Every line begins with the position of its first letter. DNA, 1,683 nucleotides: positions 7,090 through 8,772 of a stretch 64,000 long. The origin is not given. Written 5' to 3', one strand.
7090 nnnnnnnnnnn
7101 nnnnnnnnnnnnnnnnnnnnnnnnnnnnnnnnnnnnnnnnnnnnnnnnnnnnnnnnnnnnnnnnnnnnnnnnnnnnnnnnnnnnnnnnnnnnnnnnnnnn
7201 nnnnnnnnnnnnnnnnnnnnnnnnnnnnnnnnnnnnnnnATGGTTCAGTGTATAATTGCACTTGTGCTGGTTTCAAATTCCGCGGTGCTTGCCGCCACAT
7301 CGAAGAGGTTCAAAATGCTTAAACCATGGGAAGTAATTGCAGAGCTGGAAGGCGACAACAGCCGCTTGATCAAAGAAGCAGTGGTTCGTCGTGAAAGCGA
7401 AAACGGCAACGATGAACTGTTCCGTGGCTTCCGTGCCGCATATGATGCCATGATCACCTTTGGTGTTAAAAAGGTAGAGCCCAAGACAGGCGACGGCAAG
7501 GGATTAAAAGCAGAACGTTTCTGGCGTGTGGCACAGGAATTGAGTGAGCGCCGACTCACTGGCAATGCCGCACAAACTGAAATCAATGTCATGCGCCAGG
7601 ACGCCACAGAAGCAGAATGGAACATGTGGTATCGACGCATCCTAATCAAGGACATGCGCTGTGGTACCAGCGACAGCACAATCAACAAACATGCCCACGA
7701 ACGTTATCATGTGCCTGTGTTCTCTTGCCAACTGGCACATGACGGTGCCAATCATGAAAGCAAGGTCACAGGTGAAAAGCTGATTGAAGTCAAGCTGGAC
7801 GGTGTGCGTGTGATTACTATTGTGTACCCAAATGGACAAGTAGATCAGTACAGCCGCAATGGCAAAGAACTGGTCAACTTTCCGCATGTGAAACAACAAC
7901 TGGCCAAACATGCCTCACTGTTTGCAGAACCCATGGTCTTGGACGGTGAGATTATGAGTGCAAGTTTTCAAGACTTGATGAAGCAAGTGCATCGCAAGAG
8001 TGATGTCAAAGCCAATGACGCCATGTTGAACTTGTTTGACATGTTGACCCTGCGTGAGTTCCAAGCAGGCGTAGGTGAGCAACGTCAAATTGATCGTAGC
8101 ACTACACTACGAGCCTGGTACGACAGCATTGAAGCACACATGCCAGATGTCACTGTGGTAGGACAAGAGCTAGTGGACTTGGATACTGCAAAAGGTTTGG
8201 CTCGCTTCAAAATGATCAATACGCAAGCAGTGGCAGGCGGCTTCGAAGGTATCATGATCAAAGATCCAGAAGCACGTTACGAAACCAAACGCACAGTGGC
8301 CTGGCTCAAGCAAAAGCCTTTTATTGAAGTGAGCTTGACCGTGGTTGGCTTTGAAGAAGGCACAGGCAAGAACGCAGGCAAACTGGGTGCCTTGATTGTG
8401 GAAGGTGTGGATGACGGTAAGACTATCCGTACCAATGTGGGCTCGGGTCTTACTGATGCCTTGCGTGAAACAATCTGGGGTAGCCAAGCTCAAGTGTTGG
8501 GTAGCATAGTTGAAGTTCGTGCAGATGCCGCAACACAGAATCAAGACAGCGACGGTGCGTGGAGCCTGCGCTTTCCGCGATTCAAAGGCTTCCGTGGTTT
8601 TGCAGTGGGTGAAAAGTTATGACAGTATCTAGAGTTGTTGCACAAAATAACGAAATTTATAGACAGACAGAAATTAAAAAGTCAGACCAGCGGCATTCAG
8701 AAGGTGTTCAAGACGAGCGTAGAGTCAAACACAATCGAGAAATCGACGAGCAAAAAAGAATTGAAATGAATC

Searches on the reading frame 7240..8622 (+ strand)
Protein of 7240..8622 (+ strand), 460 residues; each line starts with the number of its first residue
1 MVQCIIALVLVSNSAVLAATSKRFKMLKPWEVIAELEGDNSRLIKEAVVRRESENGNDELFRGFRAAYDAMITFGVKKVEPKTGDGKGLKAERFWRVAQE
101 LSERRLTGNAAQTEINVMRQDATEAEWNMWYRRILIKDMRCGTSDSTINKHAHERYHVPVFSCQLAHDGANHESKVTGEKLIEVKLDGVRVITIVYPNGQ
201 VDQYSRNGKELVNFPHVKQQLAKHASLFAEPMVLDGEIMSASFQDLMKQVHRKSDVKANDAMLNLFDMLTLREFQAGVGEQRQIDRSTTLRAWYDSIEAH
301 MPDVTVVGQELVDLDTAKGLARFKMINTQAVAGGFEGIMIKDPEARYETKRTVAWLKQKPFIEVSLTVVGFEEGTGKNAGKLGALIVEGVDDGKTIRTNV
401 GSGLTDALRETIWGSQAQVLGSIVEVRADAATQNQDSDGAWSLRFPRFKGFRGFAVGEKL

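Call 21: search_protein_families(library=ncbifam, proteins=[window:7240-8622:+], max_evalue=0.001)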
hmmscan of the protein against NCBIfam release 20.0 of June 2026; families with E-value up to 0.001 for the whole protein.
window:7240-8622:+ (460 aa): 12 families
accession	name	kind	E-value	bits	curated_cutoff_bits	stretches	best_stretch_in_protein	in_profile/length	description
TIGR02779.1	NHEJ_ligase_lig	equivalog_domain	1.2e-25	90.3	227.75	1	179-412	14-237/302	non-homologous end-joining DNA ligase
NF041331.1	LigA_Halo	equivalog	5e-24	84.7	830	1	169-452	237-533/552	ATP-dependent DNA ligase LigA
NF007210.0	PRK09632.1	equivalog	7.4e-21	74.1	989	1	146-412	463-712/781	ATP-dependent DNA ligase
TIGR02776.1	NHEJ_ligase_prk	equivalog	6e-20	71.6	373.2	1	181-413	8-229/587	DNA ligase D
NF002868.0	PRK03180.1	equivalog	7e-19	67.9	641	1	168-394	194-415/509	ATP-dependent DNA ligase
NF006592.0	PRK09125.1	equivalog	7.4e-18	64.5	200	1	182-410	48-249/283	DNA ligase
TIGR00574.1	dnl1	superfamily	6.6e-16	58.1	217.8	1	174-406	186-431/527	ATP-dependent DNA ligase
TIGR04120.1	DNA_lig_bact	equivalog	2.7e-13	49.8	400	1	158-359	199-397/526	cisplatin damage response ATP-dependent DNA ligase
NF004628.0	PRK05972.1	subfamily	1e-12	47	895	1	107-412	193-480/870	ATP-dependent DNA ligase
NF006701.0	PRK09247.1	equivalog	8.4e-12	44.8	543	1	153-359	198-406/540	ATP-dependent DNA ligase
NF007211.0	PRK09633.1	equivalog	2.8e-11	42.5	774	1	177-375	15-223/610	DNA ligase D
NF005796.0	PRK07636.1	subfamily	3.4e-09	36.2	337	1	181-358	21-184/275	ATP-dependent DNA ligase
